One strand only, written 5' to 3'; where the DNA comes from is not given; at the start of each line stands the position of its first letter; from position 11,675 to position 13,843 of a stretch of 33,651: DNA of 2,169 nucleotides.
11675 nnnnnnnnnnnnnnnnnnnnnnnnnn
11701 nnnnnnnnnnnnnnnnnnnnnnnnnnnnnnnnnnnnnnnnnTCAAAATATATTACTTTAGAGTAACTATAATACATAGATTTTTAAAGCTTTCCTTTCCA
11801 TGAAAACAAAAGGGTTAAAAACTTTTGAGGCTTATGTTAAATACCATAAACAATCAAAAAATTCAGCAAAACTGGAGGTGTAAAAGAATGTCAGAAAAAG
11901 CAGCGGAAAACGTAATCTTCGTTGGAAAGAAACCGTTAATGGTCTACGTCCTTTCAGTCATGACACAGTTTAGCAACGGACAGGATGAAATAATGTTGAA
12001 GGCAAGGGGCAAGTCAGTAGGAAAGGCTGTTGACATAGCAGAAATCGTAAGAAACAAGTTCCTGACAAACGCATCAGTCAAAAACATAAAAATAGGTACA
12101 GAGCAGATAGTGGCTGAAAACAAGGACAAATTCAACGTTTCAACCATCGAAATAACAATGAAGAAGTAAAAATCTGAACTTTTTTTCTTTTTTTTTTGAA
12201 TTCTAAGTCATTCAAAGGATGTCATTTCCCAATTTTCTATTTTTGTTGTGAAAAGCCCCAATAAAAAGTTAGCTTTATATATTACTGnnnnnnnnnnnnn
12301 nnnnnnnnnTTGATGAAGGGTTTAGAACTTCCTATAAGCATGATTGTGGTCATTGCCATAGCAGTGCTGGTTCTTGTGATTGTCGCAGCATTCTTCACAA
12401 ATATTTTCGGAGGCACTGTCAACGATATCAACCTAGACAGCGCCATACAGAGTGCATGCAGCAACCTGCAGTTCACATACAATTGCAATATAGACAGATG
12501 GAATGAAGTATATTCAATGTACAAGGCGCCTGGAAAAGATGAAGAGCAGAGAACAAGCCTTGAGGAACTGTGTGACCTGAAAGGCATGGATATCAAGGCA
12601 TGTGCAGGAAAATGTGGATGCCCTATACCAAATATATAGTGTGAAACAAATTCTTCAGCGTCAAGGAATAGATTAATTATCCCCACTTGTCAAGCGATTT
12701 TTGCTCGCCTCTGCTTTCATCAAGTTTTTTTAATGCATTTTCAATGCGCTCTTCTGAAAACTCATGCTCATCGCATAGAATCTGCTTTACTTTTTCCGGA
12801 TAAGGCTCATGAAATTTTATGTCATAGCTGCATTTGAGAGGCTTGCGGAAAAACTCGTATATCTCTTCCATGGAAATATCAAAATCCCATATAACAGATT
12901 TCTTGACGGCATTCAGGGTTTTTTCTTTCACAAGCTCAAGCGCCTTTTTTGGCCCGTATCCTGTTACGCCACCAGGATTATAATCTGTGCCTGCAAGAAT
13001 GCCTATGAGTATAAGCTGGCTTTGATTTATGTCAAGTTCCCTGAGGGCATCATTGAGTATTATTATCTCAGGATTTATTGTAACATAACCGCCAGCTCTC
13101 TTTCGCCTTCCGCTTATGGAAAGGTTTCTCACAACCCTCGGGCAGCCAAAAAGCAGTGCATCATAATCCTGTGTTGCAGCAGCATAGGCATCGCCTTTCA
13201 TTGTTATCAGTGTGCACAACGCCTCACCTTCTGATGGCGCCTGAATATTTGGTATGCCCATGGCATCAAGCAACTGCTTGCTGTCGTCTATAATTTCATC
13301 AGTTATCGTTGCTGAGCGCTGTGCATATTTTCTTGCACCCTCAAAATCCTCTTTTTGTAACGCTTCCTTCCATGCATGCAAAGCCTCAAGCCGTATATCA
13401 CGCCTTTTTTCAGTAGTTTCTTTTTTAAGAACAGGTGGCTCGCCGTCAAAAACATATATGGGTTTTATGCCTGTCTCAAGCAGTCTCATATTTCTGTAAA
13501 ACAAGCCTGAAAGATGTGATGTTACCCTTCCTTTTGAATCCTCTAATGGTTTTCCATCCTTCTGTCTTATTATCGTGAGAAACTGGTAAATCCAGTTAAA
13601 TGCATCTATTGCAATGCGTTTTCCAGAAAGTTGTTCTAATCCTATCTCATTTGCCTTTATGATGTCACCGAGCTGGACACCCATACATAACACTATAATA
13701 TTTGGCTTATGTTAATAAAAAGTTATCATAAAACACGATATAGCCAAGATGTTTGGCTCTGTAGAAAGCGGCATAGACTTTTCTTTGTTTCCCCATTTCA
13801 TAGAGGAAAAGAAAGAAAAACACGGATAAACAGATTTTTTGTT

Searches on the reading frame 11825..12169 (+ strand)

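Call 11: search_protein_families(library=pfam, proteins=[window:11825-12169:+], max_evalue=0.001)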
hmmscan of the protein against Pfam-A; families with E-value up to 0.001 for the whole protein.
window:11825-12169:+ (114 aa): 1 family
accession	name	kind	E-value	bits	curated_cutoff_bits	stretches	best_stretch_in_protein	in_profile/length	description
PF01918.27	Alba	-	2.1e-19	69.5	25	1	29-91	1-65/66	Alba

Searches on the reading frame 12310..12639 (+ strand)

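Call 10: search_protein_families(library=pfam, proteins=[window:12310-12639:+], max_evalue=0.1)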
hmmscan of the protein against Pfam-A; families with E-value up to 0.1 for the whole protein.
window:12310-12639:+ (109 aa): 3 families
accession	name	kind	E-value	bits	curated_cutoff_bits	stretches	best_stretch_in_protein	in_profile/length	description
PF03458.18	Gly_transporter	-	0.022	15.1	23.5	1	20-44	26-50/78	Glycine transporter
PF16118.10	DUF4834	-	0.067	14.5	27.8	1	9-38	7-35/99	Domain of unknown function (DUF4834)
PF25580.1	TPR_Rlf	-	0.07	12.9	27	1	43-82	136-175/226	Zinc finger protein Rlf-like, TPR repeats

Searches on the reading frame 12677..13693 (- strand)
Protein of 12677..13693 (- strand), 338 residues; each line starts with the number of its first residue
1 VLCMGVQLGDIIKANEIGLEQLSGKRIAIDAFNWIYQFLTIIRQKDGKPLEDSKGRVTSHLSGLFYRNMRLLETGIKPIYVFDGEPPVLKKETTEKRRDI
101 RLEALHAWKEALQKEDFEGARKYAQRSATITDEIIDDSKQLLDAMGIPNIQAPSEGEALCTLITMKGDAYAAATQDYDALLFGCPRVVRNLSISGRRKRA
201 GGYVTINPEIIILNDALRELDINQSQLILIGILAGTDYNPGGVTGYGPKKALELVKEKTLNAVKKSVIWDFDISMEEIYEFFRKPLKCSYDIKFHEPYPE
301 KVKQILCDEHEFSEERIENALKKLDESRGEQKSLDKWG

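Call 11: search_protein_families(library=pfam, proteins=[window:12677-13693:-], max_evalue=0.001)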
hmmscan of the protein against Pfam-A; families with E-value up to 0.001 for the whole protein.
window:12677-13693:- (338 aa): 2 families
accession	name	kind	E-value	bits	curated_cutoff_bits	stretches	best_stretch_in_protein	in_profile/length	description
PF00752.23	XPG_N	-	3.5e-24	85.6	22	1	10-103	8-100/101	XPG N-terminal domain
PF00867.23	XPG_I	-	5e-24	85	24.9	1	146-237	1-89/89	XPG I-region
